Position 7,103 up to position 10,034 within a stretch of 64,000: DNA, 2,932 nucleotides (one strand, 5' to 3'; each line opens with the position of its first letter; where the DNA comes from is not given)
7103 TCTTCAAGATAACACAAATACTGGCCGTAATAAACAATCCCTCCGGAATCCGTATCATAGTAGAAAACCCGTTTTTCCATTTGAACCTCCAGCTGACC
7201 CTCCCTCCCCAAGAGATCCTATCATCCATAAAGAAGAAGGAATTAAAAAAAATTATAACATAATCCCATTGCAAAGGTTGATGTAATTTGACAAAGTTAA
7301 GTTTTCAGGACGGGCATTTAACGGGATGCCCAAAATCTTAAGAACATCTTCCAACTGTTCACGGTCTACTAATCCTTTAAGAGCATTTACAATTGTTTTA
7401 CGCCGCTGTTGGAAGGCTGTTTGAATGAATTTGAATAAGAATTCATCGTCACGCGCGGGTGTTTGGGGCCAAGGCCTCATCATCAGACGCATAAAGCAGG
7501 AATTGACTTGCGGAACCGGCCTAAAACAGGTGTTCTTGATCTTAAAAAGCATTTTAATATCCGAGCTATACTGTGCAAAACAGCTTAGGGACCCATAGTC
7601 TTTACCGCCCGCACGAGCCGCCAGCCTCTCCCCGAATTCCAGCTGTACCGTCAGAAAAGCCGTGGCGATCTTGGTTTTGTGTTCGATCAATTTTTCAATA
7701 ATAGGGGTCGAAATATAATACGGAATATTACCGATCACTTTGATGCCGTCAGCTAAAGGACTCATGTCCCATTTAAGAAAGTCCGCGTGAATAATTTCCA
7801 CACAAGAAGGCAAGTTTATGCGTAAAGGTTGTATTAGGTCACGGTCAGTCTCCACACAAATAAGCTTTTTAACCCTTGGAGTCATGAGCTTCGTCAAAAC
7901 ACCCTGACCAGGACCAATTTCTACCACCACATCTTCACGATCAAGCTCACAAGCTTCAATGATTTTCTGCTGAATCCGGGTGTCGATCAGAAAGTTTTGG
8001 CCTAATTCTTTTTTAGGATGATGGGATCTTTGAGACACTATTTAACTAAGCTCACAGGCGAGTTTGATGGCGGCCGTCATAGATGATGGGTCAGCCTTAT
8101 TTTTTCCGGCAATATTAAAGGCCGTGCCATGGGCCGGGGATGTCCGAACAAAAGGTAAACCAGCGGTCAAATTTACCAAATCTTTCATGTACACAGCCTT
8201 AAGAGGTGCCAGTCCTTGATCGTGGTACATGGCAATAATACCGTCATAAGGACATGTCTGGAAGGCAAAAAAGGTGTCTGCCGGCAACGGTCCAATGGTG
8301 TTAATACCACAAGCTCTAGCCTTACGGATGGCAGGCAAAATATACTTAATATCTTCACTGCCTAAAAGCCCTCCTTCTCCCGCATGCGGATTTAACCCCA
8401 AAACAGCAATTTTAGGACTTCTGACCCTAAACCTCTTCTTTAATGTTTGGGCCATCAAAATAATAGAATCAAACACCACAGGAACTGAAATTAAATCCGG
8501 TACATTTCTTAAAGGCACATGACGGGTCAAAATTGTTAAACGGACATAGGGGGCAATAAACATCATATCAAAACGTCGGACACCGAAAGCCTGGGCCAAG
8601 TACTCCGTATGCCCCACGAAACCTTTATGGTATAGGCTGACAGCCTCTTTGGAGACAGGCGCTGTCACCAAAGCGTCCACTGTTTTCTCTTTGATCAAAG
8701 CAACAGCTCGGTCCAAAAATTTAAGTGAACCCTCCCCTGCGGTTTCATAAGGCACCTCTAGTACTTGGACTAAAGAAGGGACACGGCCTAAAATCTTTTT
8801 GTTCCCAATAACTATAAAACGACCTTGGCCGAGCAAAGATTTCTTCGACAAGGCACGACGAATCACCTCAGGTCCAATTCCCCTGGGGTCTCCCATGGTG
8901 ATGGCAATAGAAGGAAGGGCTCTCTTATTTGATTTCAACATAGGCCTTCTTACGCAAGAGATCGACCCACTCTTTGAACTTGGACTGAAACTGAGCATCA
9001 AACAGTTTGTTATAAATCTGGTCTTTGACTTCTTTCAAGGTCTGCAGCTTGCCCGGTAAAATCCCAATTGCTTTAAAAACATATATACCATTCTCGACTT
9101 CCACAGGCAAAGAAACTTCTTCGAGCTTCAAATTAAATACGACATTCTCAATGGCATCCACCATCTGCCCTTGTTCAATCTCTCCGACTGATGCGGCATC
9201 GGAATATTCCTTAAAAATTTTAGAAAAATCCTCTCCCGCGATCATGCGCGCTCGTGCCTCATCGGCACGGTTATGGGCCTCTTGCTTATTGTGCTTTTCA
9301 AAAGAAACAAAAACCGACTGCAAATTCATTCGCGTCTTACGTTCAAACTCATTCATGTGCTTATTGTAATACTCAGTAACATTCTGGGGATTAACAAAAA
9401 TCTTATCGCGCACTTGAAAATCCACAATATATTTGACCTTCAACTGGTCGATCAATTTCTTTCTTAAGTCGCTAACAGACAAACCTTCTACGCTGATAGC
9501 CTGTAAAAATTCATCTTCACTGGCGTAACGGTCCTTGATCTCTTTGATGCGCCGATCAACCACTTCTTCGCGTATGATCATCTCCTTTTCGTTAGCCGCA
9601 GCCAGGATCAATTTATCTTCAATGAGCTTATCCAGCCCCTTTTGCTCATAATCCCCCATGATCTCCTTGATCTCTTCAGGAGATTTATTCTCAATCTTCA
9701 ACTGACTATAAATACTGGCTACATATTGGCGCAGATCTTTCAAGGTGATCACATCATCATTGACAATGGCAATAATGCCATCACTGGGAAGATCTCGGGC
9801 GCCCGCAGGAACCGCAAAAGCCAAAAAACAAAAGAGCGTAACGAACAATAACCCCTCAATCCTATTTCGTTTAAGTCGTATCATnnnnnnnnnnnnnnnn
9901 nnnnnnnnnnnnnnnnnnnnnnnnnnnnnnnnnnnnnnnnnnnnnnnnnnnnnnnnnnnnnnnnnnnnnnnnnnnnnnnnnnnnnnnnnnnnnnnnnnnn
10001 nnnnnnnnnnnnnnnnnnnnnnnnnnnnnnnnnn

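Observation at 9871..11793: Minimal Mfd: the UvrA-binding D2 module joined directly to the RID and translocase, with D1a, D1b, D3 and the autoinhibitory D7 all missing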

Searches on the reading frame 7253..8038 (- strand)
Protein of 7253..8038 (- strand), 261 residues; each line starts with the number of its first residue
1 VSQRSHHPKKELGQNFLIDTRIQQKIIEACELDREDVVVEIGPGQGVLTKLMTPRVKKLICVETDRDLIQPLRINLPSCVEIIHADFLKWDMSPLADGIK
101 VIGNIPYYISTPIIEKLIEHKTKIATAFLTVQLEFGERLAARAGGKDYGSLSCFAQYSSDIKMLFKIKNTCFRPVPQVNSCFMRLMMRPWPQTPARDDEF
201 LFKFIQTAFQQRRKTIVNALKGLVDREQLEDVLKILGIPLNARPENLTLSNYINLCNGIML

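Call 19: search_protein_families(library=ncbifam, proteins=[window:7253-8038:-], max_evalue=0.00001)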
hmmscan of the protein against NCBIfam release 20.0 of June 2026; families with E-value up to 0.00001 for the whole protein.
window:7253-8038:- (261 aa): 19 families
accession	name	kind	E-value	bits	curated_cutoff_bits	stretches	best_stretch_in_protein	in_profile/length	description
TIGR00755.1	ksgA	equivalog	9.5e-75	251.2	171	1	7-257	2-254/256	16S rRNA (adenine(1518)-N(6)/adenine(1519)-N(6))-dimethyltransferase RsmA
NF000499.2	Erm23S_rRNA_broad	equivalog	1.1e-52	178.8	212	1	12-257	1-242/244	23S ribosomal RNA methyltransferase Erm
NF011486.0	PRK14896.1-1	equivalog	5.1e-34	117.6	450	1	9-231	23-244/284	16S ribosomal RNA methyltransferase A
NF000337.1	erm_SHROVE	exception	1.5e-30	106.4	320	1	9-230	3-221/248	ErmE/ErmH/ErmO/ErmR family 23S rRNA (adenine(2058)-N(6))-methyltransferase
NF042938.1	Erm55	exception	4.4e-22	78.4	525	1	8-224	7-216/270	23S rRNA (adenine(2058)-N(6))-methyltransferase Erm(55)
NF042988.1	Erm46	exception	5.7e-21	75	503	1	9-224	8-216/255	23S rRNA (adenine(2058)-N(6))-methyltransferase Erm(46)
NF012218.0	erm_38_23S_MT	exception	7.9e-21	74.4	800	1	4-255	3-254/386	23S rRNA (adenine(2058)-N(6))-methyltransferase Erm(38)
NF000412.1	Erm43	exception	1.2e-20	74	500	1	13-206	9-196/243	23S rRNA (adenine(2058)-N(6))-methyltransferase Erm(43)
NF012222.1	erm_A_23S_MT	exception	1.3e-20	73.9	475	1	13-185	9-176/243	23S rRNA (adenine(2058)-N(6))-methyltransferase Erm(A)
NF012220.1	erm_B_23S_MT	exception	1.4e-20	73.9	525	1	13-187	8-177/245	23S rRNA (adenine(2058)-N(6))-methyltransferase Erm(B)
NF000077.1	Erm42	exception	3.5e-20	72.5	600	1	13-230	19-234/303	23S rRNA (adenine(2058)-N(6))-methyltransferase Erm(42)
NF045543.1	erm_G_23S_MT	exception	4.9e-18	65.8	515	1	13-190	9-181/244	23S rRNA (adenine(2058)-N(6))-methyltransferase Erm(G)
NF012219.1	erm_C_23S_MT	exception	2e-16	60.3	530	1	13-188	9-179/244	23S rRNA (adenine(2058)-N(6))-methyltransferase Erm(C)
NF012223.0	erm_F_23S_MT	exception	3.9e-16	59.1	575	1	8-254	7-250/266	23S rRNA (adenine(2058)-N(6))-methyltransferase Erm(F)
NF000024.1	ErmS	exception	4.3e-16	59.1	675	1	7-196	58-246/319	23S rRNA (adenine(2058)-N(6))-methyltransferase Erm(S)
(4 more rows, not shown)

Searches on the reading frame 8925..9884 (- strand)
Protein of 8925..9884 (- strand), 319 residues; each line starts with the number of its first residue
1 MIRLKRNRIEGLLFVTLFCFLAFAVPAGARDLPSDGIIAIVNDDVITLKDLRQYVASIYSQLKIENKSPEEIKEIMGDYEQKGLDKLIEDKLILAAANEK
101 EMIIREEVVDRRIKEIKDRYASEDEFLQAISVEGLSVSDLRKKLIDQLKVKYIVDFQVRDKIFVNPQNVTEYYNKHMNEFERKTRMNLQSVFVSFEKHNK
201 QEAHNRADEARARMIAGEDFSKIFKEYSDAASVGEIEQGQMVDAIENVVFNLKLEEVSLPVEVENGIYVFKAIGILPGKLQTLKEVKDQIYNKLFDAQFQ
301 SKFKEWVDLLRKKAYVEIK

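Call 3: search_protein_families(library=pfam, proteins=[window:8925-9884:-], max_evalue=0.01)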
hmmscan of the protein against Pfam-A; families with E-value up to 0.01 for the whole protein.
window:8925-9884:- (319 aa): 6 families
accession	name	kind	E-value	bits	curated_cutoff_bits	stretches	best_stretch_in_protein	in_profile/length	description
PF13145.12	Rotamase_2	-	1.7e-16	61.5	27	1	166-288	3-121/121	PPIC-type PPIASE domain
PF13624.11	SurA_N_3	-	2.4e-13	50.7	27.2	1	1-151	1-159/162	SurA-like N-terminal domain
PF09312.16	SurA_N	-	5.4e-10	39.9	30.8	1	35-147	2-111/118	SurA N-terminal domain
PF00639.27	Rotamase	-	8.7e-10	39.9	21.7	1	196-272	11-95/97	PPIC-type PPIASE domain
PF13616.12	Rotamase_3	-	1.1e-08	36.1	22.5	1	182-272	12-112/116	PPIC-type PPIASE domain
PF13623.11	SurA_N_2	-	3.7e-05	24.1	28.5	1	9-117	12-122/145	SurA-like N-terminal domain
